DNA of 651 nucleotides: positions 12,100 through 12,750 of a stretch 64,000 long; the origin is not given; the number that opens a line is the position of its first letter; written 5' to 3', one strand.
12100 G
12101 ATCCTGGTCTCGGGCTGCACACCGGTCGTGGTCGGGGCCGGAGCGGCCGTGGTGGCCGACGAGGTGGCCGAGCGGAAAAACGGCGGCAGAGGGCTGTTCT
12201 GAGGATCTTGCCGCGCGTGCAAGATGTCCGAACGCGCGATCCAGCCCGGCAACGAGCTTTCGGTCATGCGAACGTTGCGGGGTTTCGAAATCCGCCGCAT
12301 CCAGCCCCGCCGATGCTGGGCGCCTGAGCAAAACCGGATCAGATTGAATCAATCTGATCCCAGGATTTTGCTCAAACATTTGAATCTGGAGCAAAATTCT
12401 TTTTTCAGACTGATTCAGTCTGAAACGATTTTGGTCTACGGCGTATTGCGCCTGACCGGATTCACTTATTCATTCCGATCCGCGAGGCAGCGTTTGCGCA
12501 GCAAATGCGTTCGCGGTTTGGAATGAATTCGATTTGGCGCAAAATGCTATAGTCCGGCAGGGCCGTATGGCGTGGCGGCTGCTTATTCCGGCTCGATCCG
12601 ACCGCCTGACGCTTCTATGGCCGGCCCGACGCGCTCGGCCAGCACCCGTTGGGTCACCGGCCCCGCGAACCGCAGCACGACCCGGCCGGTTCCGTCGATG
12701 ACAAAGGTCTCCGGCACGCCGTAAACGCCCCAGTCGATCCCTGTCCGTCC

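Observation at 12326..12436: A ~110-nt doubly hairpinned repeat present twice in the window, with a compensatory base change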

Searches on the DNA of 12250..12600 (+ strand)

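Call 10: search_dna_similar(query=window:12322-12440:+, collection=plasmids, mode=distant, max_rows=40, max_evalue=0.001)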
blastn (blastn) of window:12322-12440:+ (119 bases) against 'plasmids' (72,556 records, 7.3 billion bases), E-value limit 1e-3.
No match.

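Call 31: search_rna_families(source=window, start=12250, end=12600, threshold=evalue, max_evalue=10)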
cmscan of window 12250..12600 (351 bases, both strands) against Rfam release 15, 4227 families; matches with E-value up to 10: 14.
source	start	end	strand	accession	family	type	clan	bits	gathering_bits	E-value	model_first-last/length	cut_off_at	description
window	12317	12380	-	RF03695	MIR6151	Gene; miRNA;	-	24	71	0.0033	1-71/71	no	MIR6151 microRNA precursor family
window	12339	12424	-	RF03923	mir-964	Gene; miRNA;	-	22.6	100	0.036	1-90/90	no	mir-964 microRNA precursor family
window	12331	12429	-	RF03709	MIR1878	Gene; miRNA;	-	22.5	70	0.064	1-100/100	no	MIR1878 microRNA precursor family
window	12392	12435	+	RF03217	mir-3167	Gene; miRNA;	-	22.2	86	0.12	1-59/59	no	mir-3167 microRNA precursor family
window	12352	12409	-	RF04252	mir-8186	Gene; miRNA;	-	21.3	80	0.032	1-61/61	no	mir-8186 microRNA precursor family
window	12353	12410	+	RF04252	mir-8186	Gene; miRNA;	-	19.2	80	0.13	1-61/61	no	mir-8186 microRNA precursor family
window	12326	12434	-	RF00643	MIR171_1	Gene; miRNA;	CL00099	15.8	48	3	1-101/101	no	MIR171_1 microRNA precursor family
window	12338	12424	-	RF03436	mir-759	Gene; miRNA;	-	15.7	100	5.8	1-89/89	no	mir-759 microRNA precursor family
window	12340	12422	+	RF00611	SNORD111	Gene; snRNA; snoRNA; CD-box;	-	15.2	46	7.5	1-89/89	no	Small nucleolar RNA SNORD111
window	12468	12528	+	RF04011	mir-8515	Gene; miRNA;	-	15.1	100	4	17-76/92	no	mir-8515 microRNA precursor family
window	12335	12427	-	RF01000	mir-580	Gene; miRNA;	-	14.2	83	6.7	1-93/93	no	mir-580 microRNA precursor family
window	12367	12431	-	RF04346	Plastid-ccsA-ndhD-1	Cis-reg;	CL00154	13.9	48.5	6.3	1-57/57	no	Plastid-ccsA-ndhD-1 3UTR RNA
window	12325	12375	-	RF04347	Plastid-ccsA-ndhD-2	Cis-reg;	-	13.8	51.5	8.2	1-53/53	no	Plastid-ccsA-ndhD-2 3UTR RNA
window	12332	12467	-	RF00125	IS128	Gene; sRNA;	-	12.7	80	3.4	1-209/209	no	IS128 RNA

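Call 61: build_rna_model(alignment_id=A2, structure=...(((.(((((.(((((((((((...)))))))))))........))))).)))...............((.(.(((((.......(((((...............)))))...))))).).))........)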
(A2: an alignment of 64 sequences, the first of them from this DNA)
Model R1 built from alignment A2 (64 sequences, 133 columns); structure: as given.
model positions 119; base pairs 32; branch points 1; effective number of sequences 2.25; information 0.59 bits per position. Calibrated on 0.2 Mb of random sequence (short: E-values are rough).
structure used (alignment columns):
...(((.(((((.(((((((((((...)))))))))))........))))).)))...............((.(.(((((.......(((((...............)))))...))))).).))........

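Call 62: search_with_rna_model(model_id=R1, source=window, max_evalue=10, show_alignments=4)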
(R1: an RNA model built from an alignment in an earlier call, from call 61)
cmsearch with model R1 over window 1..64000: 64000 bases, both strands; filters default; matches with E-value up to 10: 5.
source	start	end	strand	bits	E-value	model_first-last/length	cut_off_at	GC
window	12323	12441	+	86.8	4.1e-21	1-119/119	no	0.39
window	60736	60853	+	85.9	7e-21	1-119/119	no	0.45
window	12321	12439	-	71.9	3.5e-17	1-119/119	no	0.39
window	60734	60851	-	59.7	5.9e-14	1-119/119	no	0.45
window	10919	11027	-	21.4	0.00074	1-119/119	no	0.49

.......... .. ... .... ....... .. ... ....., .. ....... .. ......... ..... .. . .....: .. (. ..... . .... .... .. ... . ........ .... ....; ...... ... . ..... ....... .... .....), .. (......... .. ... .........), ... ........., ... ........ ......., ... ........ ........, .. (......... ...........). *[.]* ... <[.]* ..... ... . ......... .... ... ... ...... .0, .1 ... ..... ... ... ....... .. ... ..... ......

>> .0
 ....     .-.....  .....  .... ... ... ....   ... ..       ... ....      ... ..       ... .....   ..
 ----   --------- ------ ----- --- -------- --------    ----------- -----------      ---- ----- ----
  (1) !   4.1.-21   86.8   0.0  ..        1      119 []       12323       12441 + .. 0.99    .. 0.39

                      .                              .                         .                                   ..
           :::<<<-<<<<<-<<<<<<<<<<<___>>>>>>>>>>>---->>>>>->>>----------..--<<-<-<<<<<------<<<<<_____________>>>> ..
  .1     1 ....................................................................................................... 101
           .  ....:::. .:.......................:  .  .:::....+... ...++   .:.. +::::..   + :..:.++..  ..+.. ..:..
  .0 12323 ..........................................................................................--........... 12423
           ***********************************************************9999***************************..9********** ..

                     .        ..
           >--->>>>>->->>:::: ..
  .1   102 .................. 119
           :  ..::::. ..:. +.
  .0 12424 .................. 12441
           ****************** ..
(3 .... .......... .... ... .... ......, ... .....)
